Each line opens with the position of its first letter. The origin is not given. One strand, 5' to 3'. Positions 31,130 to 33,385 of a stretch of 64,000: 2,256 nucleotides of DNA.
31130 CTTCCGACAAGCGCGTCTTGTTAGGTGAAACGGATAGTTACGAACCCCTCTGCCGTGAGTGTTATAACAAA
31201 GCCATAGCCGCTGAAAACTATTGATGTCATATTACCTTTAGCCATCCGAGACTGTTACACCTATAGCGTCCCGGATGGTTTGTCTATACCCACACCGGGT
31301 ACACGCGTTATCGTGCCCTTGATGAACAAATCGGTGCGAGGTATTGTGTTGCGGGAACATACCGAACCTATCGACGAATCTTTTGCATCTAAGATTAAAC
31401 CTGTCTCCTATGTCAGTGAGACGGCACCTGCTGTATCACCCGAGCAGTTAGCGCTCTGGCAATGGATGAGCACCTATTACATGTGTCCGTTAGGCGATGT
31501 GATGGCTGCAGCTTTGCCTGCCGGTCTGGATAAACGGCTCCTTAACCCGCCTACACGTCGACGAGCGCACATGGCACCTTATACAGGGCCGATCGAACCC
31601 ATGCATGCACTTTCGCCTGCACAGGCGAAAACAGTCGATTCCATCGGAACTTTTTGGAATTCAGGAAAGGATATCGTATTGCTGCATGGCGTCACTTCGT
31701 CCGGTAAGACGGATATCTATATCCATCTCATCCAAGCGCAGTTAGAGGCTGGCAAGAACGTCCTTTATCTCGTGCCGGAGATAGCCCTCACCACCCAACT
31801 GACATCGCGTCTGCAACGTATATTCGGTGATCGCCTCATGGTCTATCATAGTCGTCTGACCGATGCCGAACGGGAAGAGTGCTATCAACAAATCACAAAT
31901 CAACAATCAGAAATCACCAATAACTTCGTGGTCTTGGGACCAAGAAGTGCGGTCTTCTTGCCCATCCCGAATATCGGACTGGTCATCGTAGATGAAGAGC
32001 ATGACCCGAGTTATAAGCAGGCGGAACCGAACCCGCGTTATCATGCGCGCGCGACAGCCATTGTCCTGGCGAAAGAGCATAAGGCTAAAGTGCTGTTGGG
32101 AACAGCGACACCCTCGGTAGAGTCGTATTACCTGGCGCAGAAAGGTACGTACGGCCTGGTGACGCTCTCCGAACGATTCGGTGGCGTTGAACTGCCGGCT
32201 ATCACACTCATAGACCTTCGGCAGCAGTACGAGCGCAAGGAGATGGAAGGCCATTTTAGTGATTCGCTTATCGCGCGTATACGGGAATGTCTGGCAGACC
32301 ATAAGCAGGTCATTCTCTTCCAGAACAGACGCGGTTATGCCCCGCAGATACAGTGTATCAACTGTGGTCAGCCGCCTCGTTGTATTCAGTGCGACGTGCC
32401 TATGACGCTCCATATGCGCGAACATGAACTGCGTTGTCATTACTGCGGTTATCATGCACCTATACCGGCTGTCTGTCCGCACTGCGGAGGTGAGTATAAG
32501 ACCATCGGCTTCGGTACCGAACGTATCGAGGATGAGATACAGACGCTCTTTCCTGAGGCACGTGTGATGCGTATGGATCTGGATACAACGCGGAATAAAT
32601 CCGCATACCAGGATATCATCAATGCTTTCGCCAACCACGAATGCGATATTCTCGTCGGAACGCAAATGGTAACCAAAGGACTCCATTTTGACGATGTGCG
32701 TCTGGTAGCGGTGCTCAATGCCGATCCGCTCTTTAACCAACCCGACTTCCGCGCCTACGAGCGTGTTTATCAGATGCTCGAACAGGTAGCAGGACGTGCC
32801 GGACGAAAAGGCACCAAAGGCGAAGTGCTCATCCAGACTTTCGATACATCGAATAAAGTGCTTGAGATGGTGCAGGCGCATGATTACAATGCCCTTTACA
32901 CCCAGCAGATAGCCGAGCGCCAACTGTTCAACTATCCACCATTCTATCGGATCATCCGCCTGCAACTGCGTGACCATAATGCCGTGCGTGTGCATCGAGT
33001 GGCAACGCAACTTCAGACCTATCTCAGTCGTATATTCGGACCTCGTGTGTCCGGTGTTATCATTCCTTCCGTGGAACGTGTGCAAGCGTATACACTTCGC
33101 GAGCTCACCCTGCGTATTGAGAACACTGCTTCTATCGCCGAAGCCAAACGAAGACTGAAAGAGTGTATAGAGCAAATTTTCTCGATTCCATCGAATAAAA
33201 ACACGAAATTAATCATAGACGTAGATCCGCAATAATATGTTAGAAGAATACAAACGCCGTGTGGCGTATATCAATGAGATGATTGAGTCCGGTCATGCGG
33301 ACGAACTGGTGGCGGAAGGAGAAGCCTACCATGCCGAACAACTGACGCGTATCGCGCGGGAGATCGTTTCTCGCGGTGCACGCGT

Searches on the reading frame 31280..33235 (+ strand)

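Call 9: search_protein_families(library=pfam, proteins=[window:31280-33235:+])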
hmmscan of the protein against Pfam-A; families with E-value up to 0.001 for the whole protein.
window:31280-33235:+ (651 aa): 7 families
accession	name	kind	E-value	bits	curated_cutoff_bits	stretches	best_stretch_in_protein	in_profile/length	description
PF17764.6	PriA_3primeBD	-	8.1e-20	70.9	22.7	1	5-80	23-96/96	3'DNA-binding domain (3'BD)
PF00270.35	DEAD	-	4.9e-17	62.6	26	1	113-281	2-162/167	DEAD/DEAH box helicase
PF04851.21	ResIII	-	1e-12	48.7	22.5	1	110-279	3-163/164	Type III restriction enzyme, res subunit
PF00271.37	Helicase_C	-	3.2e-12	47.1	23.5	1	432-511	43-110/110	Helicase conserved C-terminal domain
PF18319.7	Zn_ribbon_PriA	-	3.5e-10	40.1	26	1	368-394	1-27/27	PriA DNA helicase Cys-rich region (CRR) domain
PF18074.6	PriA_C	-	6.3e-06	27.4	26.9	1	554-650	1-95/95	Primosomal protein N C-terminal domain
PF22590.2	Cas3-like_C_2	-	1.6e-05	25.5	27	0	158-210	2-56/106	CRISPR-associated nuclease/helicase Cas3, C-terminal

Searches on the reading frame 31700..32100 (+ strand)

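Call 73: search_solved_structures(query=window:31700-32100:+, show_alignments=2, max_evalue=0.001)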
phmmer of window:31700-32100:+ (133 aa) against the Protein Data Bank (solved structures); distinct sequences matched with E-value up to 0.001: 5.
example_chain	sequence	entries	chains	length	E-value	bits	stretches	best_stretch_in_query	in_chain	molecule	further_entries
6dcr_A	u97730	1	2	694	1.3e-23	86.5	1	1-129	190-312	Primosomal protein N'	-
9zbu_H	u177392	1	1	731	1.4e-23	86.3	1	1-129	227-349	Replication restart protein PriA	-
8fak_H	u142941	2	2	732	1.4e-23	86.3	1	1-129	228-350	Primosomal protein N'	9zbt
4nl4_H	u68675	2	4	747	6.7e-22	80.9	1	1-128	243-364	Primosome assembly protein PriA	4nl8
6dgd_A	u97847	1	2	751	6.7e-22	80.9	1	1-128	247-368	Primosomal protein N'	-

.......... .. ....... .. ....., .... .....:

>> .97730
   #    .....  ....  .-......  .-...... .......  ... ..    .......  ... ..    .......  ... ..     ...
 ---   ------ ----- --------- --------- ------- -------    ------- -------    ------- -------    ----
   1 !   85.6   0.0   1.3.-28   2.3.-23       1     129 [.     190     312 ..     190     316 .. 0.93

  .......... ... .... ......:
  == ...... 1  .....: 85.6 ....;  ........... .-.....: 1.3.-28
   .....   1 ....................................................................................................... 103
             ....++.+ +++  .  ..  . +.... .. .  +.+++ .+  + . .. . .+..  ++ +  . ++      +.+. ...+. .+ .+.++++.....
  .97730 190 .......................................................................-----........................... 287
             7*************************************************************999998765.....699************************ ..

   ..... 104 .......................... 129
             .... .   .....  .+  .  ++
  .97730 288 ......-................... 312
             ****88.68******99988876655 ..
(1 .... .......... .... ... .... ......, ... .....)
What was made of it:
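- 31884..31923 (+): In-frame tract in PriA (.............). The loop is 5 residues longer than in solved PriA structures (call 73).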
